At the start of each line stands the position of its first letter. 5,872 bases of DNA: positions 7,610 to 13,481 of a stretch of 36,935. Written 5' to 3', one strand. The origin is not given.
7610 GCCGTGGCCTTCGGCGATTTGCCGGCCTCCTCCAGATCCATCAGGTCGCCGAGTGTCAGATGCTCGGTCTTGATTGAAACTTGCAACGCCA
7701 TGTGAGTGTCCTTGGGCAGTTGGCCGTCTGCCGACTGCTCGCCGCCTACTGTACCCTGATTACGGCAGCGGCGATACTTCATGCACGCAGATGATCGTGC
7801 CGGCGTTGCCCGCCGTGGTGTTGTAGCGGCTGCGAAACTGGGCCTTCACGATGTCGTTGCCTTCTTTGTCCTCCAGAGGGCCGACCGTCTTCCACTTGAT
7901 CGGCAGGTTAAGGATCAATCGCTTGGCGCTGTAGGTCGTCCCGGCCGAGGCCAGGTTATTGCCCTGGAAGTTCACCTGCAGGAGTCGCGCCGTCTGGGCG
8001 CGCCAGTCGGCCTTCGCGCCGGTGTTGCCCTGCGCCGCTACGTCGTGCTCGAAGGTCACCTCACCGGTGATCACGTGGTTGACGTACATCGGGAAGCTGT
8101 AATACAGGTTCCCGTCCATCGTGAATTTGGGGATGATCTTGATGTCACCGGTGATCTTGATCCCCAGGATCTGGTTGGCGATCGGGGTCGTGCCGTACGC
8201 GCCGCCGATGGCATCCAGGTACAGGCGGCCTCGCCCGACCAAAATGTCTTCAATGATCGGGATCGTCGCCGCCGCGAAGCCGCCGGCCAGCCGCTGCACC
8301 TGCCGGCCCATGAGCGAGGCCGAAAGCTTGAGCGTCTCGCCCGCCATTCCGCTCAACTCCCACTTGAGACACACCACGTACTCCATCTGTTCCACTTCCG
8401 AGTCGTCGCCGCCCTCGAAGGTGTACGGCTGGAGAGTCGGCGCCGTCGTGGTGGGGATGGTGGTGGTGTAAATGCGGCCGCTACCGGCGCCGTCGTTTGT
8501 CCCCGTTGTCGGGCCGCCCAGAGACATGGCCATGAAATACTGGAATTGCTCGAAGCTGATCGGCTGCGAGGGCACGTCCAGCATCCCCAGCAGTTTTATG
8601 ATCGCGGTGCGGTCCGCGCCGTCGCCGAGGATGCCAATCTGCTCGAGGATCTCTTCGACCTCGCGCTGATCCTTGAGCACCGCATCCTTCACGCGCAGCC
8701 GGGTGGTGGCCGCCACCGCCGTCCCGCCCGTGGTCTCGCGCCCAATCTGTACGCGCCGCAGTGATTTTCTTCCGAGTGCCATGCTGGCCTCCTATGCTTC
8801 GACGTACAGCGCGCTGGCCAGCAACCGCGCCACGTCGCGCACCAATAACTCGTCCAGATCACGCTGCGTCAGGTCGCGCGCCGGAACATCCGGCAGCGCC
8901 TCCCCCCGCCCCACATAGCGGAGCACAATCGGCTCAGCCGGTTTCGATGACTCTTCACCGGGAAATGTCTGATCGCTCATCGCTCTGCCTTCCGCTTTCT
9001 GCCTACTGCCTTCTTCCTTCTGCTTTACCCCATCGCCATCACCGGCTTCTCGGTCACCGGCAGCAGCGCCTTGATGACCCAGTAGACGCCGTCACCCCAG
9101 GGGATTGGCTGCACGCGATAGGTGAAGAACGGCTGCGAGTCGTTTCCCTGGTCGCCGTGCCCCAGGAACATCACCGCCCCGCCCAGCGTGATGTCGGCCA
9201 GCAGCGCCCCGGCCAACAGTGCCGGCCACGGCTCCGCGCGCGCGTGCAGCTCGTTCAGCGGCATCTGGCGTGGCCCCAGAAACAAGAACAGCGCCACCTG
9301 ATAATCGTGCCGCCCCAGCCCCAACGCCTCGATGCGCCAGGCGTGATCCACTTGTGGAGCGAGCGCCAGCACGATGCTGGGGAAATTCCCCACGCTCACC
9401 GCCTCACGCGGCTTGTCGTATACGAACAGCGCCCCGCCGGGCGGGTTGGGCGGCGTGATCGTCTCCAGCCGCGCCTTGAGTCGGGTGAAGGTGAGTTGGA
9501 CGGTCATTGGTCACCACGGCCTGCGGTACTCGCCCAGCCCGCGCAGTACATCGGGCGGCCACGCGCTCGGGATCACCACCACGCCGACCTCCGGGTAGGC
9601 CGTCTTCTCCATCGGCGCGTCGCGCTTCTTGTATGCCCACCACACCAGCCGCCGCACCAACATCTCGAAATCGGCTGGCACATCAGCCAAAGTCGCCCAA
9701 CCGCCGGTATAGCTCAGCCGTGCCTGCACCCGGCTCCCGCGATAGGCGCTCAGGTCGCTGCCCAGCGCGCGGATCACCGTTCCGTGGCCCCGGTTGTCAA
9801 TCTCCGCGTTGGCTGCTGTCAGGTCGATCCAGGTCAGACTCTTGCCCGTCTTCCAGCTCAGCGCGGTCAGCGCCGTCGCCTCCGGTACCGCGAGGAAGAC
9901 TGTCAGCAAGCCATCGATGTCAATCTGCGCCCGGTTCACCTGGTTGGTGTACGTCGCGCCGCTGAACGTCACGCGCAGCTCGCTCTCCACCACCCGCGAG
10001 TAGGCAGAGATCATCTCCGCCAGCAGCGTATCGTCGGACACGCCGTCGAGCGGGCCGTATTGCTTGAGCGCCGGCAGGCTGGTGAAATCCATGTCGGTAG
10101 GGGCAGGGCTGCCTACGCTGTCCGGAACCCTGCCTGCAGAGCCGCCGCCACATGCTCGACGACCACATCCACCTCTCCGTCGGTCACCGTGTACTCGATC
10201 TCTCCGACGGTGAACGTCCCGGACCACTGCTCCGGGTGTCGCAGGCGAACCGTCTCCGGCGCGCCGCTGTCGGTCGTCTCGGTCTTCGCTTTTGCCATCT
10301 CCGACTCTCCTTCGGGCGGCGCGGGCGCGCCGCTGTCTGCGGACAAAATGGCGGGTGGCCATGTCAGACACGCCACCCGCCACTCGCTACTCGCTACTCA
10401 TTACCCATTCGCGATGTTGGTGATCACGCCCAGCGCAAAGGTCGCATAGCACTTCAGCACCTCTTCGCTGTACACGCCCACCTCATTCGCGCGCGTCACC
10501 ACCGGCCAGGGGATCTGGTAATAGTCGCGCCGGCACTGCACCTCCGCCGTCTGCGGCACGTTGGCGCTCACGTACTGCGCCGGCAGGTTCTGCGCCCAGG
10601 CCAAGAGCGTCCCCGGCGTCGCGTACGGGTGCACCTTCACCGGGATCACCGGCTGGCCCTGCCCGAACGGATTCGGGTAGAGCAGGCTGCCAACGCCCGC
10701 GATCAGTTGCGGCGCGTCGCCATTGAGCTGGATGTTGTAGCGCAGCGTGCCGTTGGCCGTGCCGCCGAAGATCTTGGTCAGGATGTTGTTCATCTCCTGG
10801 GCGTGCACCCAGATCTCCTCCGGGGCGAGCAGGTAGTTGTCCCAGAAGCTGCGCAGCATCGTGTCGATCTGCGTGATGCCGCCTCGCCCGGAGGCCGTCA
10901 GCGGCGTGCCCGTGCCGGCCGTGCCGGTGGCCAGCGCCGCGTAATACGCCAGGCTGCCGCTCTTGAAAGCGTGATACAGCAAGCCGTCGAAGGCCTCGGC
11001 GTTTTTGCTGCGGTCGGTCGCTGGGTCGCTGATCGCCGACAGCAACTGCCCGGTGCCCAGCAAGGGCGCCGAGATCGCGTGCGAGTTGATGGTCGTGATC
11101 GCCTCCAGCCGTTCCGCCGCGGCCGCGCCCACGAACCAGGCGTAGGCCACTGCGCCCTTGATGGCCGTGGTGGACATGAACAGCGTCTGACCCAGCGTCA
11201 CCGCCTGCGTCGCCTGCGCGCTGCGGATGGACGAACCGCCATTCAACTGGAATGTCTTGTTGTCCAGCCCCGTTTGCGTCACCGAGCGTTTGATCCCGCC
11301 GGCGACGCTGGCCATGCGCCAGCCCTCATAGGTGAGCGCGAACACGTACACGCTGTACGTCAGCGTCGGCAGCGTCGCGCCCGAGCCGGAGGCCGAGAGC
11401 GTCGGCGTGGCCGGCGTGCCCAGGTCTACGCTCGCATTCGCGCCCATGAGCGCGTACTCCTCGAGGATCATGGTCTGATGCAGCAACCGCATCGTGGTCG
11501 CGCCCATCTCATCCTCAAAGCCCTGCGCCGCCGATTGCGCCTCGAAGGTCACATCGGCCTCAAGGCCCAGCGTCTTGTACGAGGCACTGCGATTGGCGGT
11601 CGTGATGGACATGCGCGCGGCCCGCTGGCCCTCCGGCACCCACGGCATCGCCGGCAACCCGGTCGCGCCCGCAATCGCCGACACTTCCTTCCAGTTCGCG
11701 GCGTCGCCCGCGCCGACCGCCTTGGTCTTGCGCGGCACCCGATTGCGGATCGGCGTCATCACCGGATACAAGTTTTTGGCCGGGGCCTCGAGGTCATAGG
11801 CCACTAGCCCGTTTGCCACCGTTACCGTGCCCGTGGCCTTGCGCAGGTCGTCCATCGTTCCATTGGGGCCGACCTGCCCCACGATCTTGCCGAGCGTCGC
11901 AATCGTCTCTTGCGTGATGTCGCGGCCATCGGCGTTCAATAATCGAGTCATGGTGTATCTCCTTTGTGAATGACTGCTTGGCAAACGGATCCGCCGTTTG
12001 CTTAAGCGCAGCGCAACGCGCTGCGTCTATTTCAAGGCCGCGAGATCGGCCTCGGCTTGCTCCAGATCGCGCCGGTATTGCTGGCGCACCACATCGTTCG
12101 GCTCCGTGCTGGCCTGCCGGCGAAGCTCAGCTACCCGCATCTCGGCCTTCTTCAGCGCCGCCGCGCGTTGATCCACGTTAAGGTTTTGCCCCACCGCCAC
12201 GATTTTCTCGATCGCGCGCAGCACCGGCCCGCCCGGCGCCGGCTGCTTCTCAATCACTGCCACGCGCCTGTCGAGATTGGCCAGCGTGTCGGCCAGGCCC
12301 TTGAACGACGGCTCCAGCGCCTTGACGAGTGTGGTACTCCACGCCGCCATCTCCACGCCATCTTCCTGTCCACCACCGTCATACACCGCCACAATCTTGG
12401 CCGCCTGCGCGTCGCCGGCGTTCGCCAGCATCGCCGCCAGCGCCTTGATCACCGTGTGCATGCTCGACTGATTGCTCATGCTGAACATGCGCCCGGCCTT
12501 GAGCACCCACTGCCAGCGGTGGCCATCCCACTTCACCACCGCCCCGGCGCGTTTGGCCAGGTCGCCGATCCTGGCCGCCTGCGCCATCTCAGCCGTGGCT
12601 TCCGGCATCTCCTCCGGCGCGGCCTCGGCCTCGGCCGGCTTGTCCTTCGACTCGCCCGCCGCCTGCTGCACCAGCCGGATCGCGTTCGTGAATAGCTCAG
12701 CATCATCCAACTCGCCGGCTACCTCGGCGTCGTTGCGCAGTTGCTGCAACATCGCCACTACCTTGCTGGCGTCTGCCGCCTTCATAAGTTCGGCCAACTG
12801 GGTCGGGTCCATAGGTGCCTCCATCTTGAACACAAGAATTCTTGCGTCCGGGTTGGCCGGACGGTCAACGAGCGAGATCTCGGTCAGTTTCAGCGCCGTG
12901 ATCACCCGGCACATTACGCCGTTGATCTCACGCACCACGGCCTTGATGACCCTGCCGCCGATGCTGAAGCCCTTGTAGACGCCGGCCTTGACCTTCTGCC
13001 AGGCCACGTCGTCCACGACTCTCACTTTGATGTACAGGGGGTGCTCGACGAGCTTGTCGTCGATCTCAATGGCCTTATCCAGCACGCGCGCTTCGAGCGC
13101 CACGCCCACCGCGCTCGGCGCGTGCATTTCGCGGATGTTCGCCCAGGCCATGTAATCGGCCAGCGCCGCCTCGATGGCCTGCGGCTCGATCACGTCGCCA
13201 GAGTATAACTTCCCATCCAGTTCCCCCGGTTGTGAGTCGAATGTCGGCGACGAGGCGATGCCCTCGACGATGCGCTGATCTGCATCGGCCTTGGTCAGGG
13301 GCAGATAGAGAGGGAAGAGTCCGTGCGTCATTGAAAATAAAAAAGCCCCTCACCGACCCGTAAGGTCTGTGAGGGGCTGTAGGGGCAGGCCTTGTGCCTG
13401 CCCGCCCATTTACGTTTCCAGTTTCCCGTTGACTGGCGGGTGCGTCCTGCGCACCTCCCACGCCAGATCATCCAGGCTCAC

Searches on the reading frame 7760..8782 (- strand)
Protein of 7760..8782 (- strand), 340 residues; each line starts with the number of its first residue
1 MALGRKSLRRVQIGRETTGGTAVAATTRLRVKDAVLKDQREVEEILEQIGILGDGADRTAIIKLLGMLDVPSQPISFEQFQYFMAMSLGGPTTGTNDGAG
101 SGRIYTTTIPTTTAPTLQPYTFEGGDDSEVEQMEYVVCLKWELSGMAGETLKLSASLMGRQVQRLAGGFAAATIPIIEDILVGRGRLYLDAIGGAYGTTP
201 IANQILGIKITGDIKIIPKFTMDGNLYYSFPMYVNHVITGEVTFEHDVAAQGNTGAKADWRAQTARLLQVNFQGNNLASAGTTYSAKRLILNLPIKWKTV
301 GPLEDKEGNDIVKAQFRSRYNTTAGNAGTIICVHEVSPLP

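Call 8: search_protein_families(library=phrogs, proteins=[window:7760-8782:-], max_evalue=0.01)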
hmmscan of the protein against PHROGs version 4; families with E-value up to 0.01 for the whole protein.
window:7760-8782:- (340 aa): 1 family
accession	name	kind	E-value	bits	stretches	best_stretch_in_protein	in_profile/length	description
phrog_290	-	tail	1.1e-07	32.5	1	9-173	19-184/411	minor tail protein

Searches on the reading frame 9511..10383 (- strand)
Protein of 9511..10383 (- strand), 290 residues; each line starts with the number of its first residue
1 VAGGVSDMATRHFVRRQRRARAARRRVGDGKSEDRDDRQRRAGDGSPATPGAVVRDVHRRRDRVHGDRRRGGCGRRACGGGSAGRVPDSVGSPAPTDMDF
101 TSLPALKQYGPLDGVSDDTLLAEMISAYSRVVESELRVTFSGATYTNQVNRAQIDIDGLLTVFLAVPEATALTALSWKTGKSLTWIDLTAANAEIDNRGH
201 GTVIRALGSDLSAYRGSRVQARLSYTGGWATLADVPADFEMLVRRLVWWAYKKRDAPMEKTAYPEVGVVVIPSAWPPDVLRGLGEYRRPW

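Call 8: search_protein_families(library=phrogs, proteins=[window:9511-10383:-], max_evalue=0.01)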
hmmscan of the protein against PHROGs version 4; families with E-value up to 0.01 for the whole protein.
window:9511-10383:- (290 aa): 1 family
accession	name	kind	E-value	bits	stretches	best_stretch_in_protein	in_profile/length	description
phrog_442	-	connector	4.4e-11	43.6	1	95-290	82-264/270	head-tail adaptor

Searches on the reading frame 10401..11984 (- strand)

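Call 8: search_protein_families(library=phrogs, proteins=[window:10401-11984:-], max_evalue=0.01)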
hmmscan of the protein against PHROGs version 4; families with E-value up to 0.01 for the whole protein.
window:10401-11984:- (527 aa): 1 family
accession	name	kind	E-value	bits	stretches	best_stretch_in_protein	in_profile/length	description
phrog_13692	-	unknown function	1.9e-84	284.9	1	23-525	7-490/491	-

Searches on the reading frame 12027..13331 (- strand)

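Call 8: search_protein_families(library=phrogs, proteins=[window:12027-13331:-], max_evalue=0.01)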
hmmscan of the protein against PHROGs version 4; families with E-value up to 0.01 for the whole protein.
window:12027-13331:- (434 aa): 16 families
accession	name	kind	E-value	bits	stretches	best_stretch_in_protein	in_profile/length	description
phrog_21715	-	unknown function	5.5e-31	109.2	1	44-377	33-345/381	-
phrog_80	-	head and packaging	4.2e-22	80.1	1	14-418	230-568/607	head maturation protease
phrog_9427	-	head and packaging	3.3e-16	60.5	1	8-170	17-170/453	head maturation protease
phrog_617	-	head and packaging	2.8e-14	53.9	1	14-259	20-224/626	major head protein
phrog_3017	-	head and packaging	5.6e-14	53.2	2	12-127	43-151/402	head maturation protease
phrog_34096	-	head and packaging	5.4e-11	42.9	1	14-172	128-280/412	head maturation protease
phrog_1530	-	other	2e-10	41.5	1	12-129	239-350/379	DNA methyltransferase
phrog_2263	-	head and packaging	4.5e-07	30.2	1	110-253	118-237/551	major head protein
phrog_3244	-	head and packaging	5.6e-05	24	1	135-304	147-299/326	head maturation protease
phrog_24785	-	unknown function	0.00075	19.9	1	145-210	9-69/370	-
phrog_3894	-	head and packaging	0.00084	19.7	1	186-346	267-418/458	head maturation protease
phrog_11321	-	unknown function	0.00097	19.7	1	112-168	80-139/327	-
phrog_15223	-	other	0.0029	18.5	1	87-138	73-124/199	protease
phrog_26743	-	unknown function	0.0031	17.6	0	81-172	85-191/465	-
phrog_13242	-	unknown function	0.0037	17.3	1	18-128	318-423/450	-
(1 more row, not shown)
